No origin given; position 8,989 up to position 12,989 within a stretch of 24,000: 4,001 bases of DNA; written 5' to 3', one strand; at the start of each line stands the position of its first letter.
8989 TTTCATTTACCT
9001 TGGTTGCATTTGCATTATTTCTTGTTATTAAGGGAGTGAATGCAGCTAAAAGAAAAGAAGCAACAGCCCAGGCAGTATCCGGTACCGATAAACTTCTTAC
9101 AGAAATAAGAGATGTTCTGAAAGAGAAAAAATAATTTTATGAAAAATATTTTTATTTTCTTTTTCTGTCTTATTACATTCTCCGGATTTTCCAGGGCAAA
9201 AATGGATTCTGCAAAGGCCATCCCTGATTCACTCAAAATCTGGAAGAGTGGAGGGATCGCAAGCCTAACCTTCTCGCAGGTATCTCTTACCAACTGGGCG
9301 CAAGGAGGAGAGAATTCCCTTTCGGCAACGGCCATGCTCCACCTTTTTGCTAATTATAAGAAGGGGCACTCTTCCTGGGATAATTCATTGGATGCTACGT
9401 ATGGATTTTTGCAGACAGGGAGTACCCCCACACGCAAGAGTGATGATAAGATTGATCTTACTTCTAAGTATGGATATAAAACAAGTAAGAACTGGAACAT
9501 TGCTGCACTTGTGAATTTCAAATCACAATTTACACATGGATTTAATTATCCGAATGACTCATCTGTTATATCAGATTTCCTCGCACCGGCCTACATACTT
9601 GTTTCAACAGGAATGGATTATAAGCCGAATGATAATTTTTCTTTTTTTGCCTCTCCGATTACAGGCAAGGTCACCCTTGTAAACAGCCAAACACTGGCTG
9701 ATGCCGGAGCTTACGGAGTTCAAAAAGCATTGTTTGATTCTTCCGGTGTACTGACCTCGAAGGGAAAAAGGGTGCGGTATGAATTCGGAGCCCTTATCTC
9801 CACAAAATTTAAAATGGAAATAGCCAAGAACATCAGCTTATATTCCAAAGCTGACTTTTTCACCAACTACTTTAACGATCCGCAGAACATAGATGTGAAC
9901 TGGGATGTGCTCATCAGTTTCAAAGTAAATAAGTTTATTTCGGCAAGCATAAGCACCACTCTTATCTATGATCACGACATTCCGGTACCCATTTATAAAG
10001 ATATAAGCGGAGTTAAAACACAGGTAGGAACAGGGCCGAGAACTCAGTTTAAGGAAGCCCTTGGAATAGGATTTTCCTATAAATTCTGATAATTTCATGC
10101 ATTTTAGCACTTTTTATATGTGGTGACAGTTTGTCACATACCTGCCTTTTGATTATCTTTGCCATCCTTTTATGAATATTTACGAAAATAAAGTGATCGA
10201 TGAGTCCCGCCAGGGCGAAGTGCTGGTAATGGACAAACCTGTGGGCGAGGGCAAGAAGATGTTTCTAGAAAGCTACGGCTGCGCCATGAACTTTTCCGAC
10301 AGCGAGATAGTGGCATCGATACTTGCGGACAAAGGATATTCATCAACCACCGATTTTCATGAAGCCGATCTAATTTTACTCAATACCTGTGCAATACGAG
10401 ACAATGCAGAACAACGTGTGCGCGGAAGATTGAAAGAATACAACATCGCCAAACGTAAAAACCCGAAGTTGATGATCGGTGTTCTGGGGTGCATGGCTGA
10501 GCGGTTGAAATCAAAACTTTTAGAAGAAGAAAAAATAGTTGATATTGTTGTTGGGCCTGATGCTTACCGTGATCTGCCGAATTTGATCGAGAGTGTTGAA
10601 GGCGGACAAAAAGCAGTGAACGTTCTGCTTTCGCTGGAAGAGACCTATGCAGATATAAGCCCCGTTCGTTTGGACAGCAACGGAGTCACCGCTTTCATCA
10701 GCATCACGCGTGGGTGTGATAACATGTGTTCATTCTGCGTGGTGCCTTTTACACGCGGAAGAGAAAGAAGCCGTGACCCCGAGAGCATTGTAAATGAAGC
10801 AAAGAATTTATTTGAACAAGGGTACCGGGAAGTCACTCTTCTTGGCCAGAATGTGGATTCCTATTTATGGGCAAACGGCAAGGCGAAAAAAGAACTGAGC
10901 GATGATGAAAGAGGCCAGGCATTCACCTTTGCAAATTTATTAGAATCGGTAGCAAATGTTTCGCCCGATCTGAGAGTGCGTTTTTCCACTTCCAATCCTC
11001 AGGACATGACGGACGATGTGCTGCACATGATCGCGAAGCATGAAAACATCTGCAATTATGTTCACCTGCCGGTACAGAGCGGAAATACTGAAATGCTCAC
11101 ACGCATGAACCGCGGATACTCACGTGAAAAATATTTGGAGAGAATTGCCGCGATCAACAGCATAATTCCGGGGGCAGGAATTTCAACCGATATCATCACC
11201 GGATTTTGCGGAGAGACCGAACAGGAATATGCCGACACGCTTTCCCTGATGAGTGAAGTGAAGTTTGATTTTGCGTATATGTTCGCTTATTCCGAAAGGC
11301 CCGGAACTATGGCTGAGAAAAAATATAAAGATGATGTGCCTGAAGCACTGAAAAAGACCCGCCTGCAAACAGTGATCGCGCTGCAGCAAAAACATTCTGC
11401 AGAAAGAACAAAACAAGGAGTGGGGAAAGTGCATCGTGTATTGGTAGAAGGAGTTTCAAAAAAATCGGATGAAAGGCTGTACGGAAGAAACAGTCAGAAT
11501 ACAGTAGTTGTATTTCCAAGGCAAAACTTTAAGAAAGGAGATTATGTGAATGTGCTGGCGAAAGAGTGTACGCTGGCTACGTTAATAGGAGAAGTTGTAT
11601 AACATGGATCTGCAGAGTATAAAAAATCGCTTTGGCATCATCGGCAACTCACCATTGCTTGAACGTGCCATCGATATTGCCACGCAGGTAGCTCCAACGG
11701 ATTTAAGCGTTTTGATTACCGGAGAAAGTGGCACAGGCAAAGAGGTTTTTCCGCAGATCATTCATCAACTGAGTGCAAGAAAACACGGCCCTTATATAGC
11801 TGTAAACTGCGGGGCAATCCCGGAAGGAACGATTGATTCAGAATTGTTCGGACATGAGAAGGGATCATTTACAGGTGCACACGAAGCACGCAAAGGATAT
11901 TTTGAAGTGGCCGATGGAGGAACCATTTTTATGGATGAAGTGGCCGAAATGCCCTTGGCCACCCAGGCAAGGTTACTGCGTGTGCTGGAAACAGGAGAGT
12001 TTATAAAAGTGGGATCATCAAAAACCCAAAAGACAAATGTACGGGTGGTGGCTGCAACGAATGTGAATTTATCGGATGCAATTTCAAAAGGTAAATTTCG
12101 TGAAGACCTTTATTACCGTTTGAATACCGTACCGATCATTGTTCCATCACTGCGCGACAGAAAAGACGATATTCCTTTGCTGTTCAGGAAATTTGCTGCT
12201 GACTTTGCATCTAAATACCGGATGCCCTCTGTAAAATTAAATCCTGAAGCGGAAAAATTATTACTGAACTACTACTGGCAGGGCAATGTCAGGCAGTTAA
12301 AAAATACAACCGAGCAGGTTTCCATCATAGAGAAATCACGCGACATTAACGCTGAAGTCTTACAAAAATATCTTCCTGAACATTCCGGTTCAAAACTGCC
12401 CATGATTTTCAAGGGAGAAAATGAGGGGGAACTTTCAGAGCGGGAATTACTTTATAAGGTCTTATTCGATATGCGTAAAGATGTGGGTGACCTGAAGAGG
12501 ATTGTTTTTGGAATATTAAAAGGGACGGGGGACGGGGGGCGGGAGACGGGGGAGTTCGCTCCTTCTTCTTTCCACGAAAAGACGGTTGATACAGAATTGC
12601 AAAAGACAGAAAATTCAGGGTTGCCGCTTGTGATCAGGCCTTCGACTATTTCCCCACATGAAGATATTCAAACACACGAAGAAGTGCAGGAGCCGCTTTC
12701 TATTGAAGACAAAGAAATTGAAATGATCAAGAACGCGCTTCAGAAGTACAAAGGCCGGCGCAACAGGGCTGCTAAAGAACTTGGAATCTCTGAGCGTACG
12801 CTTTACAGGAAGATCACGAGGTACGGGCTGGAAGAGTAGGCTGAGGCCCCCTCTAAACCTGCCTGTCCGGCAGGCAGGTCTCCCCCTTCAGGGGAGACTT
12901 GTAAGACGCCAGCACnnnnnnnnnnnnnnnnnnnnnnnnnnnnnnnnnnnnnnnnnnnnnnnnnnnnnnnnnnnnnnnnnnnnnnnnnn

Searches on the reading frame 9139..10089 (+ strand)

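Call 6: search_protein_families(library=pfam, proteins=[window:9139-10089:+], max_evalue=0.001)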
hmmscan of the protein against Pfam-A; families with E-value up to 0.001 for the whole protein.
window:9139-10089:+ (316 aa): 2 families
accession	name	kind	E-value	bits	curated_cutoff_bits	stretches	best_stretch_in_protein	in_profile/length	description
PF11276.14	DUF3078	-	3.2e-30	104.8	25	1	45-135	1-92/92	Protein of unknown function (DUF3078)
PF04338.18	DUF481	-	8.1e-06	26.5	21.1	0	211-282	122-192/210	Protein of unknown function, DUF481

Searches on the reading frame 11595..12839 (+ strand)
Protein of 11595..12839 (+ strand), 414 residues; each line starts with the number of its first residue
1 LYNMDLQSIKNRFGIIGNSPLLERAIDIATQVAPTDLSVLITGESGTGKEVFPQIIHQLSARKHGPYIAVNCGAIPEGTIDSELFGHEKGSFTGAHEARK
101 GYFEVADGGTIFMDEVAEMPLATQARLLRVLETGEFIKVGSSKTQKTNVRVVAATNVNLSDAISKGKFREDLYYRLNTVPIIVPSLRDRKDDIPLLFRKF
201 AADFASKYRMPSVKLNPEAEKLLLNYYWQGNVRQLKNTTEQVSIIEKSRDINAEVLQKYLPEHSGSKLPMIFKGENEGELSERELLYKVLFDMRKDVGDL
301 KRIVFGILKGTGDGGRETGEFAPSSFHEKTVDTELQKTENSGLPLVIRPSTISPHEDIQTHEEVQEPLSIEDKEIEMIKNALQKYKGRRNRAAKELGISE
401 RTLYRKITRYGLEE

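Call 6: search_protein_families(library=pfam, proteins=[window:11595-12839:+], max_evalue=0.001)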
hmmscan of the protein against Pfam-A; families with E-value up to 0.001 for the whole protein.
window:11595-12839:+ (414 aa): 8 families
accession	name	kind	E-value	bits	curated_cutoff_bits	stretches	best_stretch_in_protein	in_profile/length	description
PF00158.32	Sigma54_activat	-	1.5e-69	233.4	20.2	1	15-181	1-167/168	Sigma-54 interaction domain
PF25601.1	AAA_lid_14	-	1.5e-20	73.2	27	1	187-265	1-79/87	AAA+ ATPase lid domain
PF14532.12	Sigma54_activ_2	-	9.7e-17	61.9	25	1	17-186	2-138/138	Sigma-54 interaction domain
PF02954.25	HTH_8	-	1.3e-13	50.9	22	1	370-410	2-42/42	Bacterial regulatory protein, Fis family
PF18024.7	HTH_50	-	6.4e-07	29.4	27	1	371-412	9-49/50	Helix-turn-helix domain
PF07728.20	AAA_5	-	2.3e-05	24.9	22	1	39-157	2-123/139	AAA domain (dynein-related subfamily)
PF01078.27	Mg_chelatase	-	0.00054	19.9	20.3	0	94-158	93-159/207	Magnesium chelatase, subunit ChlI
PF07724.20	AAA_2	-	0.00064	20.2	27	0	38-167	5-135/166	AAA domain (Cdc48 subfamily)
